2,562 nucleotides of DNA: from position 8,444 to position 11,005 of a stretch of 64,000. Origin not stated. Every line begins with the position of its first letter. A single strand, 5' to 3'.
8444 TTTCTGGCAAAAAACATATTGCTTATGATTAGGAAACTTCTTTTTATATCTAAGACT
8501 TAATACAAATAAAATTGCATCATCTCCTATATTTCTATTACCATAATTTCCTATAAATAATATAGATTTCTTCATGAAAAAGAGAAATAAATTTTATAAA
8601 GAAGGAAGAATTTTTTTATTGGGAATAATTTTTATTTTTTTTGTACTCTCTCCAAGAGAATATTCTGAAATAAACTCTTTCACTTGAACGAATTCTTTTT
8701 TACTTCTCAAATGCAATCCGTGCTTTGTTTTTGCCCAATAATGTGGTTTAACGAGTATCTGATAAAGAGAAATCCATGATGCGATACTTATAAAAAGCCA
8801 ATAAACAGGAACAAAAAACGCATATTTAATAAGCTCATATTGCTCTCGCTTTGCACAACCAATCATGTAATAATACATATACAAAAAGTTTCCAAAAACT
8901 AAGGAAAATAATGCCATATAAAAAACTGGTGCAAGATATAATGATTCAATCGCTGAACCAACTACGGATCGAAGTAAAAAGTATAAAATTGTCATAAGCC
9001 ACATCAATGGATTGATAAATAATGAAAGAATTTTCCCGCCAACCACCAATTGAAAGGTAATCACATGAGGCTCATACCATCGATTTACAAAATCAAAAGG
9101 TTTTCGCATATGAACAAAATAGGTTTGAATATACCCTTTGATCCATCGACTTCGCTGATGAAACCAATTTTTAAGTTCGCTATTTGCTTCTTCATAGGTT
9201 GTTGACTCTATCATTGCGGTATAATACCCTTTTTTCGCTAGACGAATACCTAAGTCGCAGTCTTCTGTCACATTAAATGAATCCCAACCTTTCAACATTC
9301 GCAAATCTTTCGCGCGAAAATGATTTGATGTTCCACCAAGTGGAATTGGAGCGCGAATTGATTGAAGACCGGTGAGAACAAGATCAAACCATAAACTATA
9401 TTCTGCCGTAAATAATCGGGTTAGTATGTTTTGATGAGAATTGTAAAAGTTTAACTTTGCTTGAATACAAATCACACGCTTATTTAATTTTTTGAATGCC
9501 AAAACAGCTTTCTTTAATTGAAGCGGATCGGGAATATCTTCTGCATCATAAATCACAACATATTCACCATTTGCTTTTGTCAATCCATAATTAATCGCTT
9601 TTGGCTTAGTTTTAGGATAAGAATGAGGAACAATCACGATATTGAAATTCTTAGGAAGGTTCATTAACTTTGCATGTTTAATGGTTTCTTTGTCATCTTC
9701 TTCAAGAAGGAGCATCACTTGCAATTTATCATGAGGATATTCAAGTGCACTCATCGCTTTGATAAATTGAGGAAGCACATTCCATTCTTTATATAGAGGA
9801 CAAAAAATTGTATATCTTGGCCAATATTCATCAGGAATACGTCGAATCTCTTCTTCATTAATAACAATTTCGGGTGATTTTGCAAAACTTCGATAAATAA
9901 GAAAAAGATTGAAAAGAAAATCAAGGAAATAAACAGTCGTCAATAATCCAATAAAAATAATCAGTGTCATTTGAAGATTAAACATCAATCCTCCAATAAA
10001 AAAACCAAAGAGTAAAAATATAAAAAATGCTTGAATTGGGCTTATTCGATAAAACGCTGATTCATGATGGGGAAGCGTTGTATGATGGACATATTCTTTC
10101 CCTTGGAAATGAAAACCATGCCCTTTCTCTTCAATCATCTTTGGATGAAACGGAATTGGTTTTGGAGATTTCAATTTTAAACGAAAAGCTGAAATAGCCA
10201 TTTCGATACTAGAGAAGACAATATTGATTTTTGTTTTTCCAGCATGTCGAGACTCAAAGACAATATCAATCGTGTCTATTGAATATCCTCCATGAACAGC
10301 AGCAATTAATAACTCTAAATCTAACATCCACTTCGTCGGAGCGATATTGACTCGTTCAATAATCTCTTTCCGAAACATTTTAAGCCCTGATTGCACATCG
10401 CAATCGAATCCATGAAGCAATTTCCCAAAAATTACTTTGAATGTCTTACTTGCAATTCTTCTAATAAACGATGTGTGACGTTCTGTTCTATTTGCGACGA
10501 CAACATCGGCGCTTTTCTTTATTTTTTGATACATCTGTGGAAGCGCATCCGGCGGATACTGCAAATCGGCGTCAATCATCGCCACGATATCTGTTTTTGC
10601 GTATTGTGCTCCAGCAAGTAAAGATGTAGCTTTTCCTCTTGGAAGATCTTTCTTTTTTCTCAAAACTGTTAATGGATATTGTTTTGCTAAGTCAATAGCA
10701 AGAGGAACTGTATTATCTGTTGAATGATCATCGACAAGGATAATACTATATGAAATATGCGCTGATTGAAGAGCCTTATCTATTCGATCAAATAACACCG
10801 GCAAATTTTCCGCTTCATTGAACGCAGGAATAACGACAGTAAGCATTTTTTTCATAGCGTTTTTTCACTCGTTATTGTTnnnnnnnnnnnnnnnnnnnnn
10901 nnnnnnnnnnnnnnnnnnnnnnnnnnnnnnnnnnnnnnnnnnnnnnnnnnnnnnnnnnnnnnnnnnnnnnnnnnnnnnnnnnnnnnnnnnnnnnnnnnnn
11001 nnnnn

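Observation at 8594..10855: DPM1-like polyprenyl-phosphate sugar synthase fused to a processive QxxRW GT2 synthase, while the GT-C enzyme that would use the lipid-linked sugar next door is decayed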

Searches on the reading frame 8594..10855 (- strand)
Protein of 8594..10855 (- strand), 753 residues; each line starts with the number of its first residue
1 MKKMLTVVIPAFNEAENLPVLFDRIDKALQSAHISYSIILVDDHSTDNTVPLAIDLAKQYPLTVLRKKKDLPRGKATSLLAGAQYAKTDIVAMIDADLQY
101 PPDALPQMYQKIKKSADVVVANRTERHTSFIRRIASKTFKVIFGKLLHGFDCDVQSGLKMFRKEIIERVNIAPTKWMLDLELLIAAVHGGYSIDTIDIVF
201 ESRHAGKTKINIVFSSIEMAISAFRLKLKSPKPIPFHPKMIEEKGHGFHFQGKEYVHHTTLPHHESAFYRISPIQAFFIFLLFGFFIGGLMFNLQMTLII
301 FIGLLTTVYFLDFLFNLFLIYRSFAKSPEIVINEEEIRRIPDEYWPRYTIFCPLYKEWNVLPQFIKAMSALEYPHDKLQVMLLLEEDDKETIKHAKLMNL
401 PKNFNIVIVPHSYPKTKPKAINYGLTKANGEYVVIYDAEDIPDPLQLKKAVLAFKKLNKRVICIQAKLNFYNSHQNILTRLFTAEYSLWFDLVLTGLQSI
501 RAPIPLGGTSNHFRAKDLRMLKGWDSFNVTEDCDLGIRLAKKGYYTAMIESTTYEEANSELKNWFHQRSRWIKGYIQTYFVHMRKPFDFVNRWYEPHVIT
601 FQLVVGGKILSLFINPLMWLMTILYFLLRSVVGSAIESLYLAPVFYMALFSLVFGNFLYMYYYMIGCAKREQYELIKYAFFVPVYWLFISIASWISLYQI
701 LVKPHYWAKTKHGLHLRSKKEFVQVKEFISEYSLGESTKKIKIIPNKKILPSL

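Call 5: search_protein_families(library=pfam, proteins=[window:8594-10855:-], max_evalue=0.01)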
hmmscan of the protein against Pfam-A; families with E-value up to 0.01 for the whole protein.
window:8594-10855:- (753 aa): 5 families
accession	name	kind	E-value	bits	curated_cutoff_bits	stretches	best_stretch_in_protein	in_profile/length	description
PF00535.33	Glycos_transf_2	-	4.4e-40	137.8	23.3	2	6-166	1-164/168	Glycosyl transferase family 2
PF13641.12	Glyco_tranf_2_3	-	2.4e-35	123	27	2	346-574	1-230/230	Glycosyltransferase like family 2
PF13632.12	Glyco_trans_2_3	-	4.2e-24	85.9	27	1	432-654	1-187/198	Glycosyl transferase family group 2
PF10111.15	Glyco_tranf_2_2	-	6.1e-10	39.5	27.3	1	6-114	1-113/276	Glycosyltransferase like family 2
PF13506.12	Glyco_transf_21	-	1.1e-08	35.2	21.7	1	69-139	12-84/174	Glycosyl transferase family 21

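Call 6: search_protein_families(library=ncbifam, proteins=[window:8594-10855:-], max_evalue=0.01)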
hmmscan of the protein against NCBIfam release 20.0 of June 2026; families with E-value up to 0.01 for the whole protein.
window:8594-10855:- (753 aa): 25 families
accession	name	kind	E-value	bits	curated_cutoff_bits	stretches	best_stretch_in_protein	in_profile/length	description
TIGR03937.1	PgaC_IcaA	equivalog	6e-33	114.4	422.3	2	333-703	32-393/407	poly-beta-1,6-N-acetyl-D-glucosamine synthase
NF007986.1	PRK10714.1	equivalog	5.7e-28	97.8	529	1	4-169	7-172/316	undecaprenyl-phosphate 4-deoxy-4-formamido-L-arabinose transferase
NF047588.1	GlcsyltransPgfSStrep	equivalog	9.4e-24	84.2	500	1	5-220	3-214/308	glycosyltransferase PgfS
TIGR03030.1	CelA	equivalog_domain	1.4e-20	72.9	699.1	1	340-581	125-383/714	UDP-forming cellulose synthase catalytic subunit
TIGR03111.1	glyc2_xrt_Gpos1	hypoth_equivalog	6.5e-20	71.3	363.95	2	341-700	44-404/439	TIGR03111 family XrtG-associated glycosyltransferase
TIGR03965.1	mycofact_glyco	equivalog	7.2e-19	68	280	2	5-123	76-190/467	mycofactocin biosynthesis glycosyltransferase MftF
TIGR04283.1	glyco_like_mftF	equivalog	7e-18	65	182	2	5-119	1-104/221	TIGR04283 family arsenosugar biosynthesis glycosyltransferase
NF041875.1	EPS_EpsD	equivalog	2.5e-17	63.3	370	2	5-121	1-113/325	exopolysaccharide biosynthesis glycosyltransferase EpsD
TIGR04182.1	glyco_TIGR04182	equivalog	2.9e-16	59.7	325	1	6-227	3-218/293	S-layer glycoprotein N-glycosyltransferase AglJ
NF008558.0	PRK11498.1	equivalog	3.5e-16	58.3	992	1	343-580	270-506/872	UDP-forming cellulose synthase catalytic subunit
NF041391.1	DPhHxTase_Halo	equivalog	1.5e-15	56.8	375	1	11-225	3-207/213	dolichyl-phosphate hexose transferase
TIGR03469.1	HpnB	hypoth_equivalog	2.2e-13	50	379.25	1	5-120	46-168/386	hopene-associated glycosyltransferase HpnB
NF007482.0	PRK10073.1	equivalog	4.4e-12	45.7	423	1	3-113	6-107/334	glycosyltransferase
NF041865.1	EpsU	equivalog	5.4e-11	42.1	700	1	348-577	41-267/394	exopolysaccharide biosynthesis GT2 family glycosyltransferase EpsU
NF038302.1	EPS_HpsE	equivalog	9.1e-11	41.3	300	1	5-103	3-102/307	hormogonium polysaccharide biosynthesis glycosyltransferase HpsE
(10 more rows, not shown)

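Call 7: find_homologous_proteins(query=window:8594-10855:-, max_evalue=1e-10)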
Query window:8594-10855:- (753 aa): 4571 proteins with E <= 1e-10 among 8000 candidates; the best 120 are listed.
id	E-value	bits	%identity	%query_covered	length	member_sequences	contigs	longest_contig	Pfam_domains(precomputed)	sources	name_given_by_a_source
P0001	0.0e+0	1716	100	100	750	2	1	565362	PF13632.13,PF10111.15,PF13506.14,PF13641.13,PF00535.33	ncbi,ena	-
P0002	0.0e+0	1474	84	100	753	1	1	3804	PF13632.13,PF10111.15,PF13506.14,PF13641.13,PF00535.33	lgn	-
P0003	0.0e+0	1299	74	97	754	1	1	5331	PF13632.13,PF10111.15,PF13506.14,PF13641.13,PF00535.33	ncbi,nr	ncbi:MAG: glycosyltransferase [Patescibacteria group bacterium]|nr:glycosyltransferase [Patescibacte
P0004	0.0e+0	1262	73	97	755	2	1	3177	PF13632.13,PF10111.15,PF13506.14,PF13641.13,PF00535.33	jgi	-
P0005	0.0e+0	1145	66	97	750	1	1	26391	PF13632.13,PF10111.15,PF13506.14,PF13641.13,PF00535.33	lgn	-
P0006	0.0e+0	1144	67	97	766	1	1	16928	PF13632.13,PF10111.15,PF13506.14,PF13641.13,PF00535.33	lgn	-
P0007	0.0e+0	1139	65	100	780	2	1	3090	PF13632.13,PF10111.15,PF13506.14,PF13641.13,PF00535.33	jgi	-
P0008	0.0e+0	1134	65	99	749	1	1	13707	PF13632.13,PF10111.15,PF13506.14,PF13641.13,PF00535.33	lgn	-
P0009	0.0e+0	1048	61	97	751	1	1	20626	PF13632.13,PF10111.15,PF13506.14,PF13641.13,PF00535.33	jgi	jgi:cellulose synthase/poly-beta-1,6-N-acetylglucosamine synthase-like glycosyltransferase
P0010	0.0e+0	1043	61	96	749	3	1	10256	PF13632.13,PF13506.14,PF13641.13,PF00535.33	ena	-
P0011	0.0e+0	1038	61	97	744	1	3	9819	PF13632.13,PF10111.15,PF13506.14,PF13641.13,PF00535.33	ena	-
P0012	0.0e+0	1031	60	97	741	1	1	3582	PF13632.13,PF10111.15,PF13506.14,PF13641.13,PF00535.33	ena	-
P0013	0.0e+0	1031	60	97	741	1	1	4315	PF13632.13,PF10111.15,PF13506.14,PF13641.13,PF00535.33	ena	-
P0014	0.0e+0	1029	57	97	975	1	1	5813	PF13632.13,PF10111.15,PF13506.14,PF13641.13,PF00535.33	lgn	-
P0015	0.0e+0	1023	60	97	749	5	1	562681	PF13632.13,PF10111.15,PF13506.14,PF13641.13,PF00535.33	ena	-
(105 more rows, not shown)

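Call 8: find_encoding_contigs(protein=P0005, flank=10000, max_places=3)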
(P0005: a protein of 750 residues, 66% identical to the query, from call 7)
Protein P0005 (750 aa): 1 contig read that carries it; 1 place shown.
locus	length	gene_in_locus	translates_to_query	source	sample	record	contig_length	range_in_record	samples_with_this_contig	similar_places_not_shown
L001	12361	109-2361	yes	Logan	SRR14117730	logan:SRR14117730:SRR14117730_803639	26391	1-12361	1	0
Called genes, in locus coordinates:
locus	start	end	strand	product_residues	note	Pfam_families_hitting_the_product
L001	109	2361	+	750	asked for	PF00535:Glycos_transf_2, PF10111:Glyco_tranf_2_2, PF13506:Glyco_transf_21 (weak), PF13641:Glyco_tranf_2_3, PF00535:Glycos_transf_2, PF13641:Glyco_tranf_2_3, PF13632:Glyco_trans_2_3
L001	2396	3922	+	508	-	PF13231:PMT_2 (weak)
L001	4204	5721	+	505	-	-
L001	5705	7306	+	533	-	-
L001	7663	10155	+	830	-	PF13439:Glyco_transf_4, PF13579:Glyco_trans_4_4, PF00534:Glycos_transf_1, PF20706:GT4-conflict, PF13524:Glyco_trans_1_2 (weak), PF13692:Glyco_trans_1_4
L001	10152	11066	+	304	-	PF01522:Polysacc_deac_1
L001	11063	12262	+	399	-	PF00534:Glycos_transf_1, PF13692:Glyco_trans_1_4, PF13524:Glyco_trans_1_2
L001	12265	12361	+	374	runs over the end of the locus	PF00534:Glycos_transf_1, PF13692:Glyco_trans_1_4, PF13524:Glyco_trans_1_2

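Call 9: find_encoding_contigs(protein=P0001, flank=10000, max_places=3)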
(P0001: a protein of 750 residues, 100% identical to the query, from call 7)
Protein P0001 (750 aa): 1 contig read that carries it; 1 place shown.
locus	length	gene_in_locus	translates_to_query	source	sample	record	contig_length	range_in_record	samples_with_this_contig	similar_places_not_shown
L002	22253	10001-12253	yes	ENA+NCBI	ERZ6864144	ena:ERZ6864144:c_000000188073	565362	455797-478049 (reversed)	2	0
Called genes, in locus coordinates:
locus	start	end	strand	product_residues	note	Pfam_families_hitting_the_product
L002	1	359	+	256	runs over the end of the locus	PF13462:Thioredoxin_4, PF13098:Thioredoxin_2 (weak), PF01323:DSBA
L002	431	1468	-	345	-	PF01078:Mg_chelatase (faint), PF05496:RuvB_N, PF13191:AAA_16 (faint), PF00004:AAA, PF07728:AAA_5 (weak), PF17864:AAA_lid_4, PF05491:WHD_RuvB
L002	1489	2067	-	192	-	PF01330:RuvA_N, PF14520:HHH_5, PF07499:RuvA_C (weak)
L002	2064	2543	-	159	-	PF02075:RuvC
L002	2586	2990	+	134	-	-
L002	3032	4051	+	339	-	PF03462:PCRF, PF00472:RF-1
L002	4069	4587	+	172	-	-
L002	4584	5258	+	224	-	PF00005:ABC_tran, PF13304:AAA_21 (faint)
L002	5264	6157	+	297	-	PF18075:FtsX_ECD, PF02687:FtsX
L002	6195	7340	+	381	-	PF24568:CC_PcsB (weak), PF01551:Peptidase_M23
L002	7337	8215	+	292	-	-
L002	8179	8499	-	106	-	PF00814:TsaD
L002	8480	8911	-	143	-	PF02367:TsaE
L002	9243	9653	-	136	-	PF01475:FUR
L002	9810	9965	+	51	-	-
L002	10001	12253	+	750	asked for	PF00535:Glycos_transf_2, PF10111:Glyco_tranf_2_2 (faint), PF13506:Glyco_transf_21 (faint), PF13641:Glyco_tranf_2_3, PF00535:Glycos_transf_2, PF13641:Glyco_tranf_2_3, PF13632:Glyco_trans_2_3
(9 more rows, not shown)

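Call 13: search_solved_structures(query=window:8594-10855:-, max_evalue=0.001, show_alignments=0)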
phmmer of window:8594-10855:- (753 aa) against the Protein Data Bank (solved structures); distinct sequences matched with E-value up to 0.001: 10.
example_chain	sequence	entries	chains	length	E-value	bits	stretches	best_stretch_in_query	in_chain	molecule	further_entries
5mlz_A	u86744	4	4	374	2.5e-28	102.3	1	5-210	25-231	Dolichol monophosphate mannose synthase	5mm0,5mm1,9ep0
9hwj_A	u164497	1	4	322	1.5e-19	73.3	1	3-167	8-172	Undecaprenyl-phosphate 4-deoxy-4-formamido-L-arabinose transferase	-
9bhc_C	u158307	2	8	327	4.4e-19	71.7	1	3-167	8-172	Undecaprenyl-phosphate 4-deoxy-4-formamido-L-arabinose transferase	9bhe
8vxh_A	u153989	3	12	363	5.6e-19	71.4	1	3-167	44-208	Undecaprenyl-phosphate 4-deoxy-4-formamido-L-arabinose transferase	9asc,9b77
5ekp_C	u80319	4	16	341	1e-17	67.2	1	5-175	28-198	Uncharacterized glycosyltransferase sll0501 | Glycosyltransferase sll0501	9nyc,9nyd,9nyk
5eke_A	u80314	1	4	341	1.1e-17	67.2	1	5-175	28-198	Uncharacterized glycosyltransferase sll0501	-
9nye_A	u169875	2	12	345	1.1e-17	67.2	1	5-175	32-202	Glycosyltransferase sll0501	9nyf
6yv7_B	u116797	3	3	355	4.1e-05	25.5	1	4-102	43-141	Glycosyl transferase, family 2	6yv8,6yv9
6yv7_A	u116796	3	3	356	4.2e-05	25.5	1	4-102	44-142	Glycosyl transferase, family 2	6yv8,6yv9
3bcv_A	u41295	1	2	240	9.5e-05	24.4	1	5-119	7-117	Putative glycosyltransferase protein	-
